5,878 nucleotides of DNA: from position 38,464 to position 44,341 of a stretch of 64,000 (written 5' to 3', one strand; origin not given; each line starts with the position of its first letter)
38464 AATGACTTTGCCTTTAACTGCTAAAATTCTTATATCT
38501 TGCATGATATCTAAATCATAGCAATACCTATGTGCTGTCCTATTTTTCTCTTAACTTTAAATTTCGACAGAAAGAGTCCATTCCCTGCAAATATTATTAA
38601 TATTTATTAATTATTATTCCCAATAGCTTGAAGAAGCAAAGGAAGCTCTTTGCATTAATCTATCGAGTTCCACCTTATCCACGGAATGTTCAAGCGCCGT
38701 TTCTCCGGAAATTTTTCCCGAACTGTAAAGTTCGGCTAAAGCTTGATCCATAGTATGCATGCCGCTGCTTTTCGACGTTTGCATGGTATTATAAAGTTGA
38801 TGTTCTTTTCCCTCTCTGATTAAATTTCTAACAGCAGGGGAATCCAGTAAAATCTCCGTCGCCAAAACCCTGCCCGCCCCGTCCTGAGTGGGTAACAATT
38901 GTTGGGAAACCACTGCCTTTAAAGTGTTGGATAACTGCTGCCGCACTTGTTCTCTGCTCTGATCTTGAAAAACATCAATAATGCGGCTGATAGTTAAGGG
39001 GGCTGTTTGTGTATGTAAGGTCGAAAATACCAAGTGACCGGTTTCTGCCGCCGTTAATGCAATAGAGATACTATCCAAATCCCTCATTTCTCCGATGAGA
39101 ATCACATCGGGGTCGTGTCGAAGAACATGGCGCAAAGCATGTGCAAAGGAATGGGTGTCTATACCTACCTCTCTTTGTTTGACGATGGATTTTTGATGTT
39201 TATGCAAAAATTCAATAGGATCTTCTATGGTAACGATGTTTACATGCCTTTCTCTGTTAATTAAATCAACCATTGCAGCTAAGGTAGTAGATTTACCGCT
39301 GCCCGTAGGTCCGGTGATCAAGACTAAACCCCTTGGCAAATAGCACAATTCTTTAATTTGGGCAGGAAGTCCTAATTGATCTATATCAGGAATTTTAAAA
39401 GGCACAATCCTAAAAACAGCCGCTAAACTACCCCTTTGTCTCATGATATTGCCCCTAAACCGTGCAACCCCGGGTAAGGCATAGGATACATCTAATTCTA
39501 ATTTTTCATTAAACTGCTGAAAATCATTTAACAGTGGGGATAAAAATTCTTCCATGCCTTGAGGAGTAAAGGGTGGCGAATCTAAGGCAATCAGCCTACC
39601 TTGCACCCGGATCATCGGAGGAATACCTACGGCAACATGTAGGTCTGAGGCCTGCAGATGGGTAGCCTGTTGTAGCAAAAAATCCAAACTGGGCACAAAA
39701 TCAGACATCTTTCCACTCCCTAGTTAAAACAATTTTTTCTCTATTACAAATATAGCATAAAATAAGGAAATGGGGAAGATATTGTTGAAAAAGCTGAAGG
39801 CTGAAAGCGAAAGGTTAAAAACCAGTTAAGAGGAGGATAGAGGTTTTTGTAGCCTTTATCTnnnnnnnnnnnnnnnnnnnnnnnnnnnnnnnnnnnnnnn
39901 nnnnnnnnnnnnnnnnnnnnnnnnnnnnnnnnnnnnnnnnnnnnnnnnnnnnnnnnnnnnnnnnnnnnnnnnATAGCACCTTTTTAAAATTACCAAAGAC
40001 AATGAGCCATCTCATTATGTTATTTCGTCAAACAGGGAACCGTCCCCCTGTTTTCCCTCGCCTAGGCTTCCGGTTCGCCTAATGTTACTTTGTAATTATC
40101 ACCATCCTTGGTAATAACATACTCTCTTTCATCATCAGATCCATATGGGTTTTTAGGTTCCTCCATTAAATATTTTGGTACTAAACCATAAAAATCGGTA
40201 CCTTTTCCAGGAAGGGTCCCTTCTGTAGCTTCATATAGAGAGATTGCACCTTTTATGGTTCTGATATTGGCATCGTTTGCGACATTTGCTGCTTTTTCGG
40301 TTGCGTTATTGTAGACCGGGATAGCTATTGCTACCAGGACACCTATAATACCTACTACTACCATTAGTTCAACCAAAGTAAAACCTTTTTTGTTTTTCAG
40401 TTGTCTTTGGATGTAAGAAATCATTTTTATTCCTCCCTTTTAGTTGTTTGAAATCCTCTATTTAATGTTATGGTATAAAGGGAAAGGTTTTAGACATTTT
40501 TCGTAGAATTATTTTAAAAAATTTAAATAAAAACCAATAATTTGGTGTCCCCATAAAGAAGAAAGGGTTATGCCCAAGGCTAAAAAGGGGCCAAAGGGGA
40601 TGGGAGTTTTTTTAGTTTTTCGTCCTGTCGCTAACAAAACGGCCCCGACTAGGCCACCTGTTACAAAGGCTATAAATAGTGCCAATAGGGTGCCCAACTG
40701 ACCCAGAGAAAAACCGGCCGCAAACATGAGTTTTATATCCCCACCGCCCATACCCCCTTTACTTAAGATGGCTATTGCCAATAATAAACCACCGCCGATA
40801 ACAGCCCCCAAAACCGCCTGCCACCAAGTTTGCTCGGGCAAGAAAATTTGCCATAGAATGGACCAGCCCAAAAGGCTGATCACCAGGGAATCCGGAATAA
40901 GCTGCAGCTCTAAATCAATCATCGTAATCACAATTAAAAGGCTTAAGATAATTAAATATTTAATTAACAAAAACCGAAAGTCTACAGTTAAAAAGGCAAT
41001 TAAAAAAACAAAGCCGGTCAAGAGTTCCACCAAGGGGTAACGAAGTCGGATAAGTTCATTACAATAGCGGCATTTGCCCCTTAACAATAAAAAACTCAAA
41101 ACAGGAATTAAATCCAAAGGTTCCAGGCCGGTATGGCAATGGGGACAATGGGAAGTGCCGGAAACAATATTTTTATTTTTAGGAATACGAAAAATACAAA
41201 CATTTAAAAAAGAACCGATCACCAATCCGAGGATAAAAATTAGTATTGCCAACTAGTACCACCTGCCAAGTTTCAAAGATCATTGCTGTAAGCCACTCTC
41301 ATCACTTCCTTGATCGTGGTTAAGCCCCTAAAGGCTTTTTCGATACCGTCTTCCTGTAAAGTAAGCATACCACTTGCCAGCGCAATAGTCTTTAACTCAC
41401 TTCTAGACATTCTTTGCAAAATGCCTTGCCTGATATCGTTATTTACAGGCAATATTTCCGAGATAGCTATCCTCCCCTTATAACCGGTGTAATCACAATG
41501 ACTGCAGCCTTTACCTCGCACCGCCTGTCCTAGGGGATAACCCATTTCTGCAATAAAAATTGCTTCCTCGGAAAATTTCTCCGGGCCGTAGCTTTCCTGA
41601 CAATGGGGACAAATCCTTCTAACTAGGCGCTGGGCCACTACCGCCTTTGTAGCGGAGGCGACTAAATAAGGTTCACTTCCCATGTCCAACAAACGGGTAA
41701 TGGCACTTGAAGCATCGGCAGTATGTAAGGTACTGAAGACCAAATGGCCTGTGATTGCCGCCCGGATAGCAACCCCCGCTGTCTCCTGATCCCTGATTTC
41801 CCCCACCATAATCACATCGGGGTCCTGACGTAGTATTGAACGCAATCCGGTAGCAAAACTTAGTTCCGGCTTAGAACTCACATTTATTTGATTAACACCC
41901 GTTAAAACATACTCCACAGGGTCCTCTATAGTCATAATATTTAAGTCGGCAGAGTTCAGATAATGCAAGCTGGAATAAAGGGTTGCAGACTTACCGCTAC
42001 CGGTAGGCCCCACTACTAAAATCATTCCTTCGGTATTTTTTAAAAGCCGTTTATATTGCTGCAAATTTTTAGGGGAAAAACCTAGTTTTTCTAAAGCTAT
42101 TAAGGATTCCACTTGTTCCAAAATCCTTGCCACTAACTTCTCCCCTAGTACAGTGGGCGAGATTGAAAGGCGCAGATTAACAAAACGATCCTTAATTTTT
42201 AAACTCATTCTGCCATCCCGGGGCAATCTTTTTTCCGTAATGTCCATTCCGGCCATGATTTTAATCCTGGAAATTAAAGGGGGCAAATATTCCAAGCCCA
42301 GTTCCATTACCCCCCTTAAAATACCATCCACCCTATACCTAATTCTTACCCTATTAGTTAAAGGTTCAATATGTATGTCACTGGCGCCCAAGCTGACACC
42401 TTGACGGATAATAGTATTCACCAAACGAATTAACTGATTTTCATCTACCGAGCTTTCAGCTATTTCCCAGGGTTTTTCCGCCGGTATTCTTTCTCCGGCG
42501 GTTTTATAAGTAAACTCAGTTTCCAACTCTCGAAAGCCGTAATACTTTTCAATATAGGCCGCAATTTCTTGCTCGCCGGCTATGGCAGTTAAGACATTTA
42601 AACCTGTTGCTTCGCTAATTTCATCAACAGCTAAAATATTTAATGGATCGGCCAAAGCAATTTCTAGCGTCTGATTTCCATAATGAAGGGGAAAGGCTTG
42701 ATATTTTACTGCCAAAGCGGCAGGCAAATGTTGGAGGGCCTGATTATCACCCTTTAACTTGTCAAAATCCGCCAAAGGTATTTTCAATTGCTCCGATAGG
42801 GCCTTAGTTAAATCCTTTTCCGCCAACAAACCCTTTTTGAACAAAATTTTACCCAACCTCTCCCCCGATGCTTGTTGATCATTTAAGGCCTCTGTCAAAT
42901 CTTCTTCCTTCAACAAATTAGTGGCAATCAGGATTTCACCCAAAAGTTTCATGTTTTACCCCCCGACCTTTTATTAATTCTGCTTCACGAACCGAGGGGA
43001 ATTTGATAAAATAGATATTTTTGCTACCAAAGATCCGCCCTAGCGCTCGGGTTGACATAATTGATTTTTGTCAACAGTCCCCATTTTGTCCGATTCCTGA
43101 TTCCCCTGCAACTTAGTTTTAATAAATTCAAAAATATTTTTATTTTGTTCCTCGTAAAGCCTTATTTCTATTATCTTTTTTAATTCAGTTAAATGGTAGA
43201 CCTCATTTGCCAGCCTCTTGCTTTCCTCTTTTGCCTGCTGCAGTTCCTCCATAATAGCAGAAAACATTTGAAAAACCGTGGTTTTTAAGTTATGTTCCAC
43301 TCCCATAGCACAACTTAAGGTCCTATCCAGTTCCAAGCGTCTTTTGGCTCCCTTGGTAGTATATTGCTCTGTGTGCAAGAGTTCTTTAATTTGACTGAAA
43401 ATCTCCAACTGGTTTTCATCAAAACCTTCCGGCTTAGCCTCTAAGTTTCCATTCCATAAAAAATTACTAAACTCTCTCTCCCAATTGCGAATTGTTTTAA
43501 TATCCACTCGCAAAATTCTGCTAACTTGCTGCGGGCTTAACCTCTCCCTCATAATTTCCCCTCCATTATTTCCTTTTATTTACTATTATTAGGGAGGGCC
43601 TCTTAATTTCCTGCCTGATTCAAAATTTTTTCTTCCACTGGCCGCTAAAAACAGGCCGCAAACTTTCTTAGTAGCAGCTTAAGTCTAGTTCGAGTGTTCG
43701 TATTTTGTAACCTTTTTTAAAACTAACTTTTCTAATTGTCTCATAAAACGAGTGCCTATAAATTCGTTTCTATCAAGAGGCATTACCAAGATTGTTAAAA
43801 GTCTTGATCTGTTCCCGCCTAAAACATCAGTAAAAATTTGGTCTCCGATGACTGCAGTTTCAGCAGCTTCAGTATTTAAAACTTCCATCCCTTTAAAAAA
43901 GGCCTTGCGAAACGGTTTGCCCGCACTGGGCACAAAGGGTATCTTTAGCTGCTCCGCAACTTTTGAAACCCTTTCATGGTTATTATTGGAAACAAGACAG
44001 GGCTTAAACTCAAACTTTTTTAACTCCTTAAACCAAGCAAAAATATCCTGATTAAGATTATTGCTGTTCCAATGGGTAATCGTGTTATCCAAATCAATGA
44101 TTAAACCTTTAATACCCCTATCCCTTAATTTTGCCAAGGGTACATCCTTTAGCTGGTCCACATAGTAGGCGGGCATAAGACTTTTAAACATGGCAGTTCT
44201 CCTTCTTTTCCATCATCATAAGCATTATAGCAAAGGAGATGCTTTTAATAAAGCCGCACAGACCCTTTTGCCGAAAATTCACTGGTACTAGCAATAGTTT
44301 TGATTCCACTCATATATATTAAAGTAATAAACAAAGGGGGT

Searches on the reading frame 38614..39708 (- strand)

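Call 20: search_protein_families(library=ncbifam, proteins=[window:38614-39708:-], max_evalue=0.00001)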
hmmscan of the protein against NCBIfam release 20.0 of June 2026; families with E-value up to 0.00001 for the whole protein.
window:38614-39708:- (364 aa): 17 families
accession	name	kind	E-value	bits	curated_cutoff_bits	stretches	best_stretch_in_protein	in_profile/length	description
TIGR01420.1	pilT_fam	subfamily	2e-141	471.2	319.1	1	8-345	2-341/343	PilT/PilU family type 4a pilus ATPase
TIGR02525.1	plasmid_TraJ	equivalog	4.4e-47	160.8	368.3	1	86-334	109-359/372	plasmid transfer ATPase TraJ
TIGR02533.1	type_II_gspE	equivalog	1.9e-41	142.3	630.25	1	116-246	233-359/486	type II secretion system ATPase GspE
TIGR02538.1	type_IV_pilB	equivalog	7.4e-41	140.4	675.65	1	109-246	295-432/564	type IV-A pilus assembly ATPase PilB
TIGR02524.1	dot_icm_DotB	equivalog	5.4e-39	134.4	463.3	1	8-311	6-323/358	Dot/Icm type IV secretion system ATPase DotB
NF041000.1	ATPase_ComGA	equivalog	4.1e-38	130.9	300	1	117-273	119-266/267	competence type IV pilus ATPase ComGA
NF053534.1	T4PilAsmATPsTfpB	equivalog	9.7e-37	126.6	850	1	109-246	315-452/584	type IV pilus assembly ATPase TfpB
NF007755.0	PRK10436.1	equivalog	1.2e-35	123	617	1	97-272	184-355/465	type II secretion system protein GspE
TIGR02782.1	TrbB_P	equivalog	7.7e-16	58.2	304.55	1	128-269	138-278/303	P-type conjugative transfer ATPase TrbB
NF058587.1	archaellum_moto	equivalog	9.2e-16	57.7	550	1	129-242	278-392/527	archaellum flagellar ATPase motor FlaI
TIGR02788.1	VirB11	equivalog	9.5e-14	51.1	249.95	1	126-267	144-292/308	P-type DNA transfer ATPase VirB11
TIGR03819.1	heli_sec_ATPase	hypoth_equivalog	3.5e-13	49.5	373.15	1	127-269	179-325/340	TadA family conjugal transfer-associated ATPase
NF010407.0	PRK13833.1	subfamily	5e-11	42.6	499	1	129-270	147-286/323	conjugal transfer protein TrbB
NF010425.0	PRK13851.1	equivalog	6.4e-10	38.4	461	1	121-233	157-270/344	type IV secretion system protein VirB11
NF053672.1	bindosome_BasE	exception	7.3e-10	38.2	1000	1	129-260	273-405/512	bindosome assembly system ATPase subunit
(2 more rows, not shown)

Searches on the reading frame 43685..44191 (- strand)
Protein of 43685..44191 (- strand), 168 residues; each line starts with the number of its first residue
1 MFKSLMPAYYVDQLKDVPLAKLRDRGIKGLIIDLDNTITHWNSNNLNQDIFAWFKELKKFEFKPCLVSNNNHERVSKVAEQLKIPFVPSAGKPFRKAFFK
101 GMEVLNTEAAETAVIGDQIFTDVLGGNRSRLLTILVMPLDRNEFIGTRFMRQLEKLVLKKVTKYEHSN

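Call 19: search_protein_families(library=ncbifam, proteins=[window:43685-44191:-], max_evalue=0.00001)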
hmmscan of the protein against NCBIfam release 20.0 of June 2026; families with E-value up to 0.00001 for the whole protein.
window:43685-44191:- (168 aa): 4 families
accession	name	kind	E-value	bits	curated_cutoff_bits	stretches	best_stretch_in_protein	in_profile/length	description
TIGR01668.1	YqeG_hyp_ppase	hypoth_equivalog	1.7e-35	122.1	89.1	1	5-163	3-163/170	YqeG family HAD IIIA-type phosphatase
TIGR01662.1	HAD-SF-IIIA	subfamily_domain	1.8e-12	47.5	44.6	1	28-137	1-139/141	HAD-IIIA family hydrolase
TIGR01457.1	HAD-SF-IIA-hyp2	hypoth_equivalog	7.9e-07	28.8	247.65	0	91-137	177-223/249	TIGR01457 family HAD-type hydrolase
TIGR02253.1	CTE7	subfamily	7.9e-06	25.8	169.75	0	90-136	148-194/221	TIGR02253 family HAD-type hydrolase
